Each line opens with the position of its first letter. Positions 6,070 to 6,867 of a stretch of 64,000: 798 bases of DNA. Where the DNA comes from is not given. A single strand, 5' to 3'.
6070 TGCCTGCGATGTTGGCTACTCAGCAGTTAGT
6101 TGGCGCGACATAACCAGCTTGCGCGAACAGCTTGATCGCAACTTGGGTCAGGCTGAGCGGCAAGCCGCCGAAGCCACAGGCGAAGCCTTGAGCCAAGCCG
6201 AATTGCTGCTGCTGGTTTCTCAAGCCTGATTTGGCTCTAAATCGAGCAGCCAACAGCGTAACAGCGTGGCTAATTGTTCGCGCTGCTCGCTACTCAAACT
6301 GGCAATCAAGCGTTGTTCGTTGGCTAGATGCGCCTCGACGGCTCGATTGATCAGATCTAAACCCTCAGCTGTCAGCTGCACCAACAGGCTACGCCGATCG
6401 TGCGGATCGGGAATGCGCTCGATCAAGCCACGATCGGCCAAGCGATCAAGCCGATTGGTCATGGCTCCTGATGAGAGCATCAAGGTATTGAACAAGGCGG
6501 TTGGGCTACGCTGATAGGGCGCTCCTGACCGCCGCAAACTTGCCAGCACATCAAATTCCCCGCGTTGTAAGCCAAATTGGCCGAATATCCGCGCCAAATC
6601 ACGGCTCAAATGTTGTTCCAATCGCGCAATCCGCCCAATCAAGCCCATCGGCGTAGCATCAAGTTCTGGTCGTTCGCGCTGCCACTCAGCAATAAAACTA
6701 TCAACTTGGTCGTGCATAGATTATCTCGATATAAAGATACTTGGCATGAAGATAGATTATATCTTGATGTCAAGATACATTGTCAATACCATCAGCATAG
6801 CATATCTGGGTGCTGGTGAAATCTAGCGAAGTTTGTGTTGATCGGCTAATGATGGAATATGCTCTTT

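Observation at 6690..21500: A 14.4-kb accessory block bounded by diverged duplicate copies of the marR-eamA promoter junction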

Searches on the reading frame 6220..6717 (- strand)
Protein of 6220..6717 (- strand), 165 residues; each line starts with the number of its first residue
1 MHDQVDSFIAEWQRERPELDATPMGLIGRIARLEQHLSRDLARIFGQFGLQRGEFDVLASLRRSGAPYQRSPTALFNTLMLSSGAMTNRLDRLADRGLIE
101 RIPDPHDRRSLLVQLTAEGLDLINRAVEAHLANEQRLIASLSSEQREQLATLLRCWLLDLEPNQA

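Call 7: search_protein_families(library=pfam, proteins=[window:6220-6717:-])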
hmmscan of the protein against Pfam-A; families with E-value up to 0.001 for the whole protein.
window:6220-6717:- (165 aa): 3 families
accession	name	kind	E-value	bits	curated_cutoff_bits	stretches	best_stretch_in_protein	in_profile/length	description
PF12802.13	MarR_2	-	2.3e-12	47.3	27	1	48-110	1-61/61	MarR family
PF01047.28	MarR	-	8e-12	45.3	24.6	1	52-110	3-58/59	MarR family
PF13463.12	HTH_27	-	2.4e-05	25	22.2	1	79-119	28-68/68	Winged helix DNA-binding domain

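Call 10: find_encoding_contigs(protein=window:6220-6717:-, flank=10000, max_places=10)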
Protein window:6220-6717:- (165 aa): 19 contigs read that carry it; 10 places shown.
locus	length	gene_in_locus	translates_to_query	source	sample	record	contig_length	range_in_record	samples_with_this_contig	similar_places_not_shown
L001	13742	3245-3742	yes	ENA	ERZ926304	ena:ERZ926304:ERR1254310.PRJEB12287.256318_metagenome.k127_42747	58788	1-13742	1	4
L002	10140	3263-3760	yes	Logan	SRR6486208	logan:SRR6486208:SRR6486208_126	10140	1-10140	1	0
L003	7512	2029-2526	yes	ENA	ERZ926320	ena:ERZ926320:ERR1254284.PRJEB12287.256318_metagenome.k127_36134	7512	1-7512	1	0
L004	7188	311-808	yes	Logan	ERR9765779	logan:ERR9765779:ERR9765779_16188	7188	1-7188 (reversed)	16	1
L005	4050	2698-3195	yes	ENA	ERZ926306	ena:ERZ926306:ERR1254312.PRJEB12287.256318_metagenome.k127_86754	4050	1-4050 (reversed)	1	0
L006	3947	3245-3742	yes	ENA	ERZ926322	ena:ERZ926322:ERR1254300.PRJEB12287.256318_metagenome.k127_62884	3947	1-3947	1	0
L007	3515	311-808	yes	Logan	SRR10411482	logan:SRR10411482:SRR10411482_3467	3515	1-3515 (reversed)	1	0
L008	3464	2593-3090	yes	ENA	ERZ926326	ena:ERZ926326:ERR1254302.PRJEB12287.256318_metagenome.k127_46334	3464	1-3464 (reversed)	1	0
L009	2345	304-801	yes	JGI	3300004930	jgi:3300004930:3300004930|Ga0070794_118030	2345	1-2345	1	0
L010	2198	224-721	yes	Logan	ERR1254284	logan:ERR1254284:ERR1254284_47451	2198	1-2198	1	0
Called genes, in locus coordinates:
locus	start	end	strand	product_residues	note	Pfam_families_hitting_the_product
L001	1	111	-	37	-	?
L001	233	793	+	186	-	-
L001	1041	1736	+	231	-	PF01988:VIT1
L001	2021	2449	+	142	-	PF04120:Iron_permease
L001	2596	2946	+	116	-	PF00072:Response_reg (weak)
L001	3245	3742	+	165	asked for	PF01047:MarR, PF12802:MarR_2, PF13463:HTH_27 (faint)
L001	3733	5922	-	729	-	PF00931:NB-ARC (weak), PF13401:AAA_22, PF25872:HTH_77 (weak), PF13181:TPR_8 (faint), PF13374:TPR_10 (faint), PF00515:TPR_1 (faint), PF07719:TPR_2 (faint), PF13424:TPR_12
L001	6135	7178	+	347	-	PF00188:CAP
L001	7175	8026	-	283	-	PF17827:PrmC_N, PF00891:Methyltransf_2 (weak), PF05175:MTS, PF06325:PrmA, PF01170:UPF0020 (weak), PF12847:Methyltransf_18, PF13847:Methyltransf_31 (weak), PF13649:Methyltransf_25, +4 more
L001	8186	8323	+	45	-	-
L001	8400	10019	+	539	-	PF01202:SKI, PF13238:AAA_18 (weak), PF00465:Fe-ADH (weak), PF13685:Fe-ADH_2 (weak), PF01761:DHQ_synthase, PF24621:DHQS_C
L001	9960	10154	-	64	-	-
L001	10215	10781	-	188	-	PF00908:dTDP_sugar_isom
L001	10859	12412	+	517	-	PF01743:PolyA_pol, PF12627:PolyA_pol_RNAbd, PF01966:HD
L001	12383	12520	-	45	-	-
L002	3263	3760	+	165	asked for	PF01047:MarR, PF12802:MarR_2, PF13463:HTH_27 (faint)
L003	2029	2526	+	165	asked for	PF01047:MarR, PF12802:MarR_2, PF13463:HTH_27 (faint)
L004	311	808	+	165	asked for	PF01047:MarR, PF12802:MarR_2, PF13463:HTH_27 (faint)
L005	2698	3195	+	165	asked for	PF01047:MarR, PF12802:MarR_2, PF13463:HTH_27 (faint)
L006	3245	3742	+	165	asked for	PF01047:MarR, PF12802:MarR_2, PF13463:HTH_27 (faint)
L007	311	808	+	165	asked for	PF01047:MarR, PF12802:MarR_2, PF13463:HTH_27 (faint)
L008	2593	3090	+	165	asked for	PF01047:MarR, PF12802:MarR_2, PF13463:HTH_27 (faint)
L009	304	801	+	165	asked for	PF01047:MarR, PF12802:MarR_2, PF13463:HTH_27 (faint)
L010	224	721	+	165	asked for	PF01047:MarR, PF12802:MarR_2, PF13463:HTH_27 (faint)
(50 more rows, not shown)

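Call 12: find_homologous_proteins(query=window:6220-6717:-, max_evalue=1e-10)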
Query window:6220-6717:- (165 aa): 2397 proteins with E <= 1e-10 among 2634 candidates; the best 120 are listed.
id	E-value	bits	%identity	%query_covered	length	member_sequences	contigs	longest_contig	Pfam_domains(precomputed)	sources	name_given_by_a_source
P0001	4.2e-96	337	98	100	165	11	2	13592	PF01047.29,PF13463.13,PF12802.14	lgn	-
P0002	5.6e-87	308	88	100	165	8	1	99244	PF01047.29,PF13463.13,PF12802.14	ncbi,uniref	ncbi:MarR family winged helix-turn-helix transcriptional regulator [Herpetosiphon sp. NSE202]|uniref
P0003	3.0e-66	240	69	98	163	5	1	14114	PF01047.29,PF13463.13,PF12802.14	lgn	-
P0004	2.4e-57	211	62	96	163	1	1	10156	PF01047.29,PF13601.13,PF12802.14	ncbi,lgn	-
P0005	6.5e-57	210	65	84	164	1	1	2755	PF01047.29,PF12802.14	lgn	-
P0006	8.6e-57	209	64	88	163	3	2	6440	PF01047.29,PF12802.14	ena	-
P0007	1.2e-56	209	61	97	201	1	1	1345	PF01047.29,PF13463.13,PF13601.13,PF12802.14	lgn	-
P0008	1.4e-56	209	64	97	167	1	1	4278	PF01047.29,PF13463.13,PF13601.13,PF12802.14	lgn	-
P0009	2.1e-56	208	64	97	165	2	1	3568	PF01047.29,PF13463.13,PF12802.14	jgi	jgi:DNA-binding MarR family transcriptional regulator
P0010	2.6e-56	208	61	96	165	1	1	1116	PF01047.29,PF13463.13,PF12802.14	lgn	-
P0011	3.0e-56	208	63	97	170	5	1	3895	PF01047.29,PF13463.13,PF12802.14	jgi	-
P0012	3.1e-56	208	60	96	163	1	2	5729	PF01047.29,PF12802.14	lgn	-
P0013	3.9e-56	207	66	97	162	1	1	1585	PF01047.29,PF12802.14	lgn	-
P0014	7.3e-56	206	64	97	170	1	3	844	PF01047.29,PF13463.13,PF12802.14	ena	-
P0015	7.8e-56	206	61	96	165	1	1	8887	PF01047.29,PF13463.13,PF12802.14,PF22381.3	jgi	jgi:DNA-binding MarR family transcriptional regulator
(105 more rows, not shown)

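Call 13: find_encoding_contigs(protein=P0002, flank=10000, max_places=3)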
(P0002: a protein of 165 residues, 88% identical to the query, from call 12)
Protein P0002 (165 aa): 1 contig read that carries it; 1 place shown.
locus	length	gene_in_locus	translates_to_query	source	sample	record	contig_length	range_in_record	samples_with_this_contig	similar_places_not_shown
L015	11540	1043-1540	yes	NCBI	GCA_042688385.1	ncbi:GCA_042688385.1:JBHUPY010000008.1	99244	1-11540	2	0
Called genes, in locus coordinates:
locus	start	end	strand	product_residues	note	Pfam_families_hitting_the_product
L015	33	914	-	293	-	PF00892:EamA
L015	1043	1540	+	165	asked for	PF01047:MarR, PF12802:MarR_2, PF13463:HTH_27 (faint)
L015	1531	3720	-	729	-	PF00931:NB-ARC (weak), PF13401:AAA_22 (weak), PF00515:TPR_1 (faint), PF07719:TPR_2 (faint), PF25872:HTH_77 (weak), PF13181:TPR_8 (faint), PF13374:TPR_10 (faint), PF13424:TPR_12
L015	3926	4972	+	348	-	PF00188:CAP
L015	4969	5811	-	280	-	PF17827:PrmC_N, PF02475:TRM5-TYW2_MTfase (weak), PF05175:MTS, PF06325:PrmA, PF12847:Methyltransf_18, PF13847:Methyltransf_31, PF08242:Methyltransf_12, PF13649:Methyltransf_25, +4 more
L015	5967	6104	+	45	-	-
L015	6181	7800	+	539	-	PF01202:SKI, PF13238:AAA_18 (weak), PF00465:Fe-ADH (weak), PF13685:Fe-ADH_2 (weak), PF01761:DHQ_synthase, PF24621:DHQS_C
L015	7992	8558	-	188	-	PF00908:dTDP_sugar_isom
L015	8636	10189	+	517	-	PF01743:PolyA_pol, PF12627:PolyA_pol_RNAbd, PF01966:HD, PF13735:tRNA_NucTran2_2 (weak)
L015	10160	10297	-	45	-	-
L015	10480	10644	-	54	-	-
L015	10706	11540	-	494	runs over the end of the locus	PF07837:FTCD_N, PF02971:FTCD, PF04961:FTCD_C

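Call 14: find_encoding_contigs(protein=P0003, flank=10000, max_places=3)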
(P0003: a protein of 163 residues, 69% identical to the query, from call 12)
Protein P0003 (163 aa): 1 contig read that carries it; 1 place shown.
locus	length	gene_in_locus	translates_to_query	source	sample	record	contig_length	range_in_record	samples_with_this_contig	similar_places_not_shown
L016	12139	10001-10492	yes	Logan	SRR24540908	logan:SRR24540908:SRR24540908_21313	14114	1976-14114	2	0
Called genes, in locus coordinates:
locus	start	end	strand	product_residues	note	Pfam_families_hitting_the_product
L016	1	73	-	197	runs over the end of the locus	PF04191:PEMT, PF04140:ICMT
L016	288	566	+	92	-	-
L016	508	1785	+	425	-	-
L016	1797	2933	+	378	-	PF19681:DUF6183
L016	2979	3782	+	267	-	-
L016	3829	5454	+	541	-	PF00501:AMP-binding, PF13193:AMP-binding_C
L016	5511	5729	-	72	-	-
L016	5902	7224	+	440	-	PF00232:Glyco_hydro_1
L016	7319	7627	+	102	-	-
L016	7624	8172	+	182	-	PF00300:His_Phos_1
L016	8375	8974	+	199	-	PF13302:Acetyltransf_3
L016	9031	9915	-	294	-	PF00892:EamA, PF03151:TPT (weak), PF00892:EamA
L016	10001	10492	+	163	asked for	PF01047:MarR, PF12802:MarR_2, PF13463:HTH_27 (weak)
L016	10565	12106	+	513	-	PF00211:Guanylate_cyc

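Call 15: find_encoding_contigs(protein=P0001, flank=10000, max_places=3)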
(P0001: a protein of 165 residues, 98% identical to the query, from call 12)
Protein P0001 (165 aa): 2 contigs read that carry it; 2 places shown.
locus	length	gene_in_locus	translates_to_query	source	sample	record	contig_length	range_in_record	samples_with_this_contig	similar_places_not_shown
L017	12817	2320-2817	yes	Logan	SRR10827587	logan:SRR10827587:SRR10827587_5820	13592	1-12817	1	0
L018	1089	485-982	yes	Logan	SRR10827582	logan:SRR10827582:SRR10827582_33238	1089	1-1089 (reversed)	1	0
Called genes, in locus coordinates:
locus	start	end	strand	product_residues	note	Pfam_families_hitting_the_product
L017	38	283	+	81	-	-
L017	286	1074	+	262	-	PF06182:ABC2_membrane_6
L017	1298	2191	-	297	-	PF00892:EamA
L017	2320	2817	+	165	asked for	PF01047:MarR, PF12802:MarR_2, PF13463:HTH_27 (faint)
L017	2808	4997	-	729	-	PF00931:NB-ARC (weak), PF13401:AAA_22, PF25872:HTH_77 (weak), PF13181:TPR_8 (faint), PF13374:TPR_10 (faint), PF00515:TPR_1 (faint), PF07719:TPR_2 (faint), PF13424:TPR_12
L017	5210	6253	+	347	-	PF00188:CAP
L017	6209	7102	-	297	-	PF17827:PrmC_N, PF02475:TRM5-TYW2_MTfase (weak), PF00891:Methyltransf_2 (weak), PF05175:MTS, PF06325:PrmA, PF12847:Methyltransf_18, PF13649:Methyltransf_25, PF13847:Methyltransf_31, +5 more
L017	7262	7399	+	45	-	-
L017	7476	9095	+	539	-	PF01202:SKI, PF13238:AAA_18 (weak), PF00465:Fe-ADH (weak), PF13685:Fe-ADH_2 (weak), PF01761:DHQ_synthase, PF24621:DHQS_C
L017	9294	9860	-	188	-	PF00908:dTDP_sugar_isom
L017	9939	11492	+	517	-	PF01743:PolyA_pol (weak), PF12627:PolyA_pol_RNAbd, PF01966:HD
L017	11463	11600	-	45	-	-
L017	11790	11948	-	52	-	-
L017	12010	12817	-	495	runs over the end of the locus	PF07837:FTCD_N, PF02971:FTCD, PF04961:FTCD_C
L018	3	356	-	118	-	?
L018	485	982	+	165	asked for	PF01047:MarR, PF12802:MarR_2, PF13463:HTH_27 (faint)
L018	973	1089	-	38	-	?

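Call 21: find_related_loci(query=window:6220-6717:-, collection=genome_contigs, flank=10000)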
Query window:6220-6717:- (165 aa) in genome_contigs; peptide patterns used: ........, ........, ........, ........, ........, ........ (x = any residue, [..] = any of these).
215 stretches matched a pattern; 34 encode a relative of the query (tblastn E <= 1e-3); 34 distinct loci.
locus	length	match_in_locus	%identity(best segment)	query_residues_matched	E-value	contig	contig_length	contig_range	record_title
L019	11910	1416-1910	88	1-165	5e-93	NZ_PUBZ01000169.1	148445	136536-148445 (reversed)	Herpetosiphon llansteffanensis strain CA052B NODE_9_length_148445_cov_35_2239_ID_4158, whole genome shotgun sequence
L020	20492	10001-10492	88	1-164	6e-93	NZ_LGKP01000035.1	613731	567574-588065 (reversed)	Herpetosiphon geysericola strain DSM 7119 contig_2, whole genome shotgun sequence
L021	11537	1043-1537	88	1-165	3e-93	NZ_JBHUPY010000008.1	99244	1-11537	Herpetosiphon sp. NSE202 contig8, whole genome shotgun sequence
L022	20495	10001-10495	88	1-165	9e-93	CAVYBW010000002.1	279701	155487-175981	MAG: uncultured Chloroflexia bacterium isolate MFD03066.bin.1.57 genome assembly, contig: contig_27353, whole genome sho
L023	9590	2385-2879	88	1-165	2e-92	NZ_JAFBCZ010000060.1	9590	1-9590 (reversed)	Herpetosiphon giganteus strain DSM 589 Ga0454001_60, whole genome shotgun sequence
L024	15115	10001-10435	61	3-147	3e-59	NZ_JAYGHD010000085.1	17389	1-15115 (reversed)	Nostoc sp. UHCC 0251 NODE_170_length_17389_cov_25.599112, whole genome shotgun sequence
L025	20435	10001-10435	61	3-147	3e-59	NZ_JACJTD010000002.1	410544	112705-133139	Nostoc foliaceum FACHB-393 contig2, whole genome shotgun sequence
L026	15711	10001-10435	60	3-147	7e-59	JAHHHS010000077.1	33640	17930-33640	MAG: Nostoc indistinguendum CM1-VF10 scaffold_194_c1, whole genome shotgun sequence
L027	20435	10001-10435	59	3-147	2e-58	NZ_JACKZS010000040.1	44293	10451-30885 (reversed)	Nostoc sp. UCD121 NODE_40_length_44293_cov_10.2438_ID_79, whole genome shotgun sequence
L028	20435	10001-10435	60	3-147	2e-58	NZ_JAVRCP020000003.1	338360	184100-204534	MAG: Nostoc sp. DedVER02 Nostoc_sp_DedVER02_3, whole genome shotgun sequence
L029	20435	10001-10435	59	3-147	2e-58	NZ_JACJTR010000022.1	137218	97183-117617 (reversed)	Nostoc sp. FACHB-892 contig22, whole genome shotgun sequence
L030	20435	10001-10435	59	3-147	7e-58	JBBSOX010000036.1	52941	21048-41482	MAG: Chroococcales cyanobacterium isolate LS6_sbin.41 LS6_sbin.41_K_1813924_L_52941_cov_18.9149, whole genome shotgun se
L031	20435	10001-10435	59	3-147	3e-57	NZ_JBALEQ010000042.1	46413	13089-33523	MAG: Nostoc sp. isolate P8256 bin 3 NODE_482_length_46413_cov_160.131374, whole genome shotgun sequence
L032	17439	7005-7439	59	3-147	4e-57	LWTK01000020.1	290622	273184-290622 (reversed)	Nostoc sp. ATCC 43529 scaffold12.1, whole genome shotgun sequence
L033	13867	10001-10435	59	3-147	5e-57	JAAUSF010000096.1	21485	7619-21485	MAG: Cyanobacteria bacterium RU_5_0 NODE_987_length_21485_cov_22.042513, whole genome shotgun sequence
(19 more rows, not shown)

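Call 62: search_protein_families(library=ncbifam, proteins=[window:6220-6717:-], max_evalue=0.001)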
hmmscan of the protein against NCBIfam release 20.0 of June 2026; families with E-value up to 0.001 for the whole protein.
window:6220-6717:- (165 aa): 10 families
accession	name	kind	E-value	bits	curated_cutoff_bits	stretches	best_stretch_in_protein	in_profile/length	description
NF008565.1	PRK11512.1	equivalog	1.8e-13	50.7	240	1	30-154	18-140/144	multiple antibiotic resistance transcriptional regulator MarR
NF045593.1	bilirub_TF_BilQ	equivalog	1.5e-11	44.1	125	1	71-154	46-129/135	bilirubin utilization transcriptional regulator BilQ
NF052438.1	TransRegRv0880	equivalog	3.5e-09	36.6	220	1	54-150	36-129/143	Rv0880 family HTH-type transcriptional regulator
NF008122.0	PRK10870.1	equivalog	3.3e-08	33.4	157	1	71-161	73-163/176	transcriptional repressor MprA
TIGR02337.1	HpaR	equivalog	7.3e-07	29.1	121.2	1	73-153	46-126/130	homoprotocatechuate degradation operon regulator HpaR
NF041230.1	BagL_FevM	exception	1.5e-06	28.3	230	1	51-155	39-140/145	MarR family transcriptional regulator BagL/FevM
NF002926.0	PRK03573.1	equivalog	1.8e-06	27.9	120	1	71-155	48-132/144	transcriptional regulator SlyA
NF053777.1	Saro0803TransReg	equivalog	2.7e-06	27.1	200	1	74-154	56-136/140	Saro_0803 family transcriptional regulator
NF050133.1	TransRegFabT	equivalog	3e-06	27.6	200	1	67-152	41-126/138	fatty acid biosynthesis transcriptional regulator FabT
NF052638.1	TransRegOhrRVib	equivalog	2.3e-05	24.1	200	1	75-129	57-111/141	transcriptional regulator OhrR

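Call 64: search_solved_structures(query=window:6220-6717:-, max_evalue=0.00001)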
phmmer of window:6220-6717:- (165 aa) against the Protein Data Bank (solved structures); distinct sequences matched with E-value up to 0.00001: 33.
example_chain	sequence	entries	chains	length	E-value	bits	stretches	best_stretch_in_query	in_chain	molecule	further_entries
8ylh_A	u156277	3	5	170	1.2e-45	158.6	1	3-162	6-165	Regulatory protein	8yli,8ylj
8ylf_A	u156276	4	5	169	5.1e-40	140.3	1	6-154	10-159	MarR family transcriptional regulator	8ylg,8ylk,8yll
2fbk_A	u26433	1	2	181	9.1e-20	74.6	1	21-160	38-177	transcriptional regulator, MarR family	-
5dd8_A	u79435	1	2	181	9.3e-20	74.5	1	21-160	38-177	Transcriptional regulator, MarR family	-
8ylm_A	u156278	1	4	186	9.8e-20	74.5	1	21-160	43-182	Transcriptional regulator, MarR family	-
7xl9_A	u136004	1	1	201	1.1e-19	74.2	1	21-160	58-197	Transcriptional regulator, MarR family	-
3gfm_A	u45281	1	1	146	2.7e-12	50.3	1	25-142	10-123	146aa long hypothetical transcriptional regulator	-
2eb7_A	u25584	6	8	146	3.7e-12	49.8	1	25-142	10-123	146aa long hypothetical transcriptional regulator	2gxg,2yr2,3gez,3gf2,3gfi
3vb2_A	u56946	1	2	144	8.4e-12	48.7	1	28-145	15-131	Multiple antibiotic resistance protein marR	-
4jba_A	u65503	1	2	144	2.2e-11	47.3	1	28-145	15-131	Multiple antibiotic resistance protein MarR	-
3gfl_A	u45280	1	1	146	2.6e-11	47.1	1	25-142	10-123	146aa long hypothetical transcriptional regulator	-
3gfj_A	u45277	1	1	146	2.6e-11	47.1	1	25-142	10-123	146aa long hypothetical transcriptional regulator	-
3vod_A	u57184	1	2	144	5.4e-11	46.1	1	28-145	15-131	Multiple antibiotic resistance protein marR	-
5h3r_A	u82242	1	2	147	5.4e-11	46.1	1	28-145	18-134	Multiple antibiotic resistance protein MarR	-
1jgs_A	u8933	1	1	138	1.4e-10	44.8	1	28-145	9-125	MULTIPLE ANTIBIOTIC RESISTANCE PROTEIN MARR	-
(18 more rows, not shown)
